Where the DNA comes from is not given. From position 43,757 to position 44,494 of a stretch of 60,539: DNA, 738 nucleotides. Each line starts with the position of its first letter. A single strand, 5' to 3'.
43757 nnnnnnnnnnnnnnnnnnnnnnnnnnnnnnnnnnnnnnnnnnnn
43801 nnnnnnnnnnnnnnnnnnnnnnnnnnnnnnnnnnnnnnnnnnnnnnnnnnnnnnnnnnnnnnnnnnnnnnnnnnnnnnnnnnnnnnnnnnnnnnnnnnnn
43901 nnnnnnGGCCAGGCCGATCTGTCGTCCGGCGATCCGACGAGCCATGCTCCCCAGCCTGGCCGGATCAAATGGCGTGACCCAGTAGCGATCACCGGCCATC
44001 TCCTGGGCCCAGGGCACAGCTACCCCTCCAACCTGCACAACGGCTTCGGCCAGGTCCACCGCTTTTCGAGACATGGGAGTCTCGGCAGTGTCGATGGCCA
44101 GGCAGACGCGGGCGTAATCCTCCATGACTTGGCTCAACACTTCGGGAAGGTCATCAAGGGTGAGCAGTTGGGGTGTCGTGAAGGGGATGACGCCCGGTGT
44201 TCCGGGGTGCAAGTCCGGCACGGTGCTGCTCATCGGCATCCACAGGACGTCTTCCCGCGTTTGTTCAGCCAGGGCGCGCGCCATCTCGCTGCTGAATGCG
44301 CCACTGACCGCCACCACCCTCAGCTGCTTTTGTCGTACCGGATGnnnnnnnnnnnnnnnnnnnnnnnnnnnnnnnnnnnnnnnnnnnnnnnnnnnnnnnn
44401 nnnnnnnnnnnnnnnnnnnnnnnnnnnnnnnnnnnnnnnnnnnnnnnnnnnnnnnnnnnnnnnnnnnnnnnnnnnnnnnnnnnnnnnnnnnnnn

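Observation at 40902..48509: Operon coupling a STAND-type (P-loop+TPR) class III cyclase to a cNMP-gated patatin phospholipase plus a two-component pair: a candidate second-messenger-triggered membrane-attack or defence-like module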

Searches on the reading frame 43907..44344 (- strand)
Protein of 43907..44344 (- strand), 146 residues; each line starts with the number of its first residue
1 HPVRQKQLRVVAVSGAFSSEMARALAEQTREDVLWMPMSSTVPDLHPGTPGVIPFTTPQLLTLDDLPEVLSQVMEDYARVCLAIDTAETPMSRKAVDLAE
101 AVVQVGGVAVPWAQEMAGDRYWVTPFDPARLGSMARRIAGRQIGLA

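Call 47: search_protein_families(library=pfam, proteins=[window:43907-44344:-], max_evalue=10)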
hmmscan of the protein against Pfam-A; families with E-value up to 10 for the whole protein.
seq(146 aa): 0 families

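Call 54: search_solved_structures(query=A4, max_evalue=10)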
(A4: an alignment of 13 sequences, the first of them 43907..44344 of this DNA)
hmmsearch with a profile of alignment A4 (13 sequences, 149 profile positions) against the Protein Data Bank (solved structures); distinct sequences matched with E-value up to 10: 1.
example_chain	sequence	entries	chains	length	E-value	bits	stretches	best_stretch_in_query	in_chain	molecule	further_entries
2vd2_A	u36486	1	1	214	0.66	13.1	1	16-72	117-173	ATP PHOSPHORIBOSYLTRANSFERASE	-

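Call 61: predict_structure(alignment_id=A4)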
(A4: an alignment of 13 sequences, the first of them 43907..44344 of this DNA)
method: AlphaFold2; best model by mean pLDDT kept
length: 146 residues; sequences in the alignment: 13
mean_pLDDT: 88.8   pTM: 0.84
mean pLDDT of the five models: 88.8, 87.7, 87.5, 86.6, 83.9
residues with pLDDT >= 90: 106; 70-90: 28; 50-70: 8; < 50: 4
segments of 3 or more residues with pLDDT < 50: none
pLDDT, mean of each block of 10 residues (from residue 1): 71 92 94 92 84 82 92 93 94 96 93 96 94 92 54
secondary structure, 60 per line:
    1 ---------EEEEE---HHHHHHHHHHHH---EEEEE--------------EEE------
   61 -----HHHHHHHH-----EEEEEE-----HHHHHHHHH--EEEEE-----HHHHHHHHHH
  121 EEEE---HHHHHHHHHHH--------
elements in order: E10-14 H18-29 E33-37 E52-54 H66-73 E79-84 H90-98 E101-105 H111-120 E121-124 H128-138

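Call 63: fold_search(model_id=the predicted structure, library=pdb)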
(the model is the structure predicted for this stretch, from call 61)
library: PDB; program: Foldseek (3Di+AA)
matches with E <= 10: 1351; with E <= 0.001: 2
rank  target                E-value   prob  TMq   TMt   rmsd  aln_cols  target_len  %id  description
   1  3ea0_A                2.0e-04  1.00  0.56  0.36   8.8       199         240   12  Crystal Structure of ParA Family ATPase from Chlorobium tepidum TLS (released 2008-09-23)
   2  1hyq                  5.3e-04  1.00  0.56  0.37   8.2       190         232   16  MIND BACTERIAL CELL DIVISION REGULATOR FROM A. FULGIDUS (released 2001-03-14)
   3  6u1q_A                1.1e-03  1.00  0.57  0.43   4.6       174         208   17  Crystal Structure of VpsO (VC0937) Kinase domain (released 2020-08-19)
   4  3cio_D                1.4e-03  1.00  0.56  0.35   6.0       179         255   14  The kinase domain of Escherichia coli tyrosine kinase ETK (released 2008-06-03)
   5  3ea0_B                1.8e-03  1.00  0.54  0.35   7.7       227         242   10  Crystal Structure of ParA Family ATPase from Chlorobium tepidum TLS (released 2008-09-23)
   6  6yay_B                1.8e-03  1.00  0.51  0.33   8.5       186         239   12  Crystal structure of a Selenium-derivatized complex of the bacterial cellulose secretion regulators BcsR and BcsQ, cry (released 2021-02-24)
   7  5j1j_B                1.8e-03  0.99  0.49  0.32  10.2       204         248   14  Structure of FleN-AMPPNP complex (released 2017-03-29)
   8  4e07_A                2.0e-03  1.00  0.54  0.40   7.0       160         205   11  ParF-AMPPCP-C2221 form (released 2012-06-13)
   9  2qm7_A                2.4e-03  1.00  0.55  0.30   7.4       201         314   11  MeaB, A Bacterial Homolog of MMAA, Bound to GDP (released 2007-08-28)
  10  5gad_i                2.6e-03  0.99  0.49  0.20   7.3       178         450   13  RNC-SRP-SR complex early state (released 2016-01-27)
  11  5j1j_A                2.6e-03  0.98  0.46  0.27  10.5       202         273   14  Structure of FleN-AMPPNP complex (released 2017-03-29)
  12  5aup_I                2.6e-03  0.91  0.33  0.25   8.4       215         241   15  Crystal structure of the HypAB complex (released 2015-06-24)
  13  1j8y                  2.7e-03  1.00  0.56  0.32   7.4       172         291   10  Signal Recognition Particle conserved GTPase domain from A. ambivalens T112A mutant (released 2001-06-13)
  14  2bek_A                2.9e-03  1.00  0.50  0.33   8.5       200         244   18  Structure of the bacterial chromosome segregation protein Soj (released 2005-01-12)
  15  8gju_D                3.3e-03  0.98  0.44  0.24   7.6       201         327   12  Crystal structure of human methylmalonyl-CoA mutase (MMUT) in complex with methylmalonic acidemia type A protein (MMAA (released 2023-08-09)
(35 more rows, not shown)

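Call 90: search_protein_representatives(alignment_id=A4)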
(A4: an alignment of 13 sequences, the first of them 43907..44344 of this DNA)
Query: 13 sequences, 149 profile positions. Proteins with E-value up to 0.001 (for the whole library): 39; up to 1e-10: 25; up to 1e-30: 4. The best 39 are listed.
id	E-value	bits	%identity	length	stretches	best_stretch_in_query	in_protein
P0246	3.4e-52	192.5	-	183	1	3-148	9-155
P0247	8.9e-41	155.5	-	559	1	1-149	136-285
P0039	1.2e-39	151.8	-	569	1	3-149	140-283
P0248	1.8e-37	144.8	-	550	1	2-149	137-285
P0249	1.5e-30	122.3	-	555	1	7-148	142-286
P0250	2.5e-29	118.3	-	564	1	2-149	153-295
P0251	2.9e-29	118.1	-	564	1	3-149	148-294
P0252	8.3e-26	106.9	-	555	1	2-149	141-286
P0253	1.2e-23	99.9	-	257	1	2-117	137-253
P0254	7.1e-22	94.1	-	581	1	4-149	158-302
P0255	1.5e-20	89.8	-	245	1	3-149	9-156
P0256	4.1e-19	85.2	-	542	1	1-149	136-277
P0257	2.0e-18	82.9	-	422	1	7-149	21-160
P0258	1.7e-17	79.9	-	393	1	6-149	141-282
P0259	2.3e-17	79.5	-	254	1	29-121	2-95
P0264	4.7e-14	68.7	-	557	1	8-149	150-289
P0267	1.4e-12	63.9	-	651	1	4-149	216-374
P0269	7.3e-11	58.4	-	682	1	13-149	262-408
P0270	1.5e-10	57.4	-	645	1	4-149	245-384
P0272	6.1e-09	52.1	-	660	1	5-149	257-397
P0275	8.8e-08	48.4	-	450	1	32-149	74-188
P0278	1.3e-05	41.4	-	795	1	10-148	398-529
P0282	4.1e-04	36.5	-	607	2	18-114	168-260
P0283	5.8e-04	36.0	-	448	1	7-149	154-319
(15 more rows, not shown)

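Call 91: search_protein_families(library=pfam, proteins=[P0267, P0269, P0270, P0272, P0278, P0282, P0254, P0264, P0283, P0275], max_evalue=0.0001)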
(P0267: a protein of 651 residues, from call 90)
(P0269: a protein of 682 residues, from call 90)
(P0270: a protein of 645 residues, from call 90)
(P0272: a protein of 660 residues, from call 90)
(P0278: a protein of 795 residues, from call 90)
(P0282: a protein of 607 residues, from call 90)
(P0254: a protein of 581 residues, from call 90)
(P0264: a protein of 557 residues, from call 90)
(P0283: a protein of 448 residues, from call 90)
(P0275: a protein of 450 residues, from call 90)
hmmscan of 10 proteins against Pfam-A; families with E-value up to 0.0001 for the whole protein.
P0267 (651 aa): 2 families
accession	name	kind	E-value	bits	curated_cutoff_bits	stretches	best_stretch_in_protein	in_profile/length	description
PF01734.28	Patatin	-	7.5e-28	98.5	27.7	1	373-551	1-190/191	Patatin-like phospholipase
PF00027.35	cNMP_binding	-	2.5e-22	79.1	27.5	1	109-191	5-88/89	Cyclic nucleotide-binding domain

P0269 (682 aa): 2 families
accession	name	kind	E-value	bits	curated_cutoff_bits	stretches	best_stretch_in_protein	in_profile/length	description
PF01734.28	Patatin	-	7.2e-26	92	27.7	1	407-571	1-190/191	Patatin-like phospholipase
PF00027.35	cNMP_binding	-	8.9e-24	83.7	27.5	1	135-221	2-88/89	Cyclic nucleotide-binding domain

P0270 (645 aa): 3 families
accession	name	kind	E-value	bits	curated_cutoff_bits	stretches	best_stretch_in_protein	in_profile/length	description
PF00027.35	cNMP_binding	-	7e-22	77.6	27.5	1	136-221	3-88/89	Cyclic nucleotide-binding domain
PF01734.28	Patatin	-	1.6e-19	71.3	27.7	1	384-543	2-188/191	Patatin-like phospholipase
PF25212.1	HVO_A0114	-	6.5e-05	23.1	27.6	0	33-86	22-75/84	HVO_A0114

P0272 (660 aa): 2 families
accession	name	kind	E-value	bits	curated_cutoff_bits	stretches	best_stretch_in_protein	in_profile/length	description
PF01734.28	Patatin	-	2.4e-28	100.1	27.7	1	396-560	1-190/191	Patatin-like phospholipase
PF00027.35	cNMP_binding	-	1.1e-21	77.1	27.5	1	147-233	2-89/89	Cyclic nucleotide-binding domain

P0278 (795 aa): 3 families
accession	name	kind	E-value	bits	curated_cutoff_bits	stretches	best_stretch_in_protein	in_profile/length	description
PF01734.28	Patatin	-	2e-30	106.8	27.7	1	529-693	1-190/191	Patatin-like phospholipase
PF00027.35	cNMP_binding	-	3e-18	66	27.5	1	288-367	3-87/89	Cyclic nucleotide-binding domain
PF07238.19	PilZ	-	1.5e-07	32.1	22.5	1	9-84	4-78/102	PilZ domain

P0282 (607 aa): 3 families
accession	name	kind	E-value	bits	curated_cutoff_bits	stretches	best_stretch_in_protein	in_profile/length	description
PF24179.1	NTE_Ploop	-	1.1e-30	107.5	27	1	153-325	2-170/223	Neuropathy Target Esterase family P-loop like domain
PF01734.28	Patatin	-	2.2e-29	103.5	27.7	1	333-493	1-189/191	Patatin-like phospholipase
PF00027.35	cNMP_binding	-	5.3e-21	74.8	27.5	1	41-126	2-88/89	Cyclic nucleotide-binding domain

P0254 (581 aa): 2 families
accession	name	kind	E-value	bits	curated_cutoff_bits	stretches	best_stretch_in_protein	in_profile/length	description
PF01734.28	Patatin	-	3e-24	86.7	27.7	1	301-467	1-190/191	Patatin-like phospholipase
PF00027.35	cNMP_binding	-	2.9e-23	82.1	27.5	1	52-136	2-87/89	Cyclic nucleotide-binding domain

P0264 (557 aa): 2 families
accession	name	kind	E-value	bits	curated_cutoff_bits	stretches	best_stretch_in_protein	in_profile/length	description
PF01734.28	Patatin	-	1.5e-30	107.2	27.7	1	288-454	1-189/191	Patatin-like phospholipase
PF00027.35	cNMP_binding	-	9.3e-22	77.2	27.5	1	38-121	2-88/89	Cyclic nucleotide-binding domain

P0283 (448 aa): 2 families
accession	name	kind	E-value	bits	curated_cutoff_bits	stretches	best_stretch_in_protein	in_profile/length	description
PF00027.35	cNMP_binding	-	1.2e-18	67.3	27.5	1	39-120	3-85/89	Cyclic nucleotide-binding domain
PF01734.28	Patatin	-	4.5e-14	53.5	27.7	1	318-427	1-118/191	Patatin-like phospholipase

P0275 (450 aa): 1 family
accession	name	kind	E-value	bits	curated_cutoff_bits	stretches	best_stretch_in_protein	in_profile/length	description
PF01734.28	Patatin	-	3.7e-28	99.5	27.7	1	188-346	2-190/191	Patatin-like phospholipase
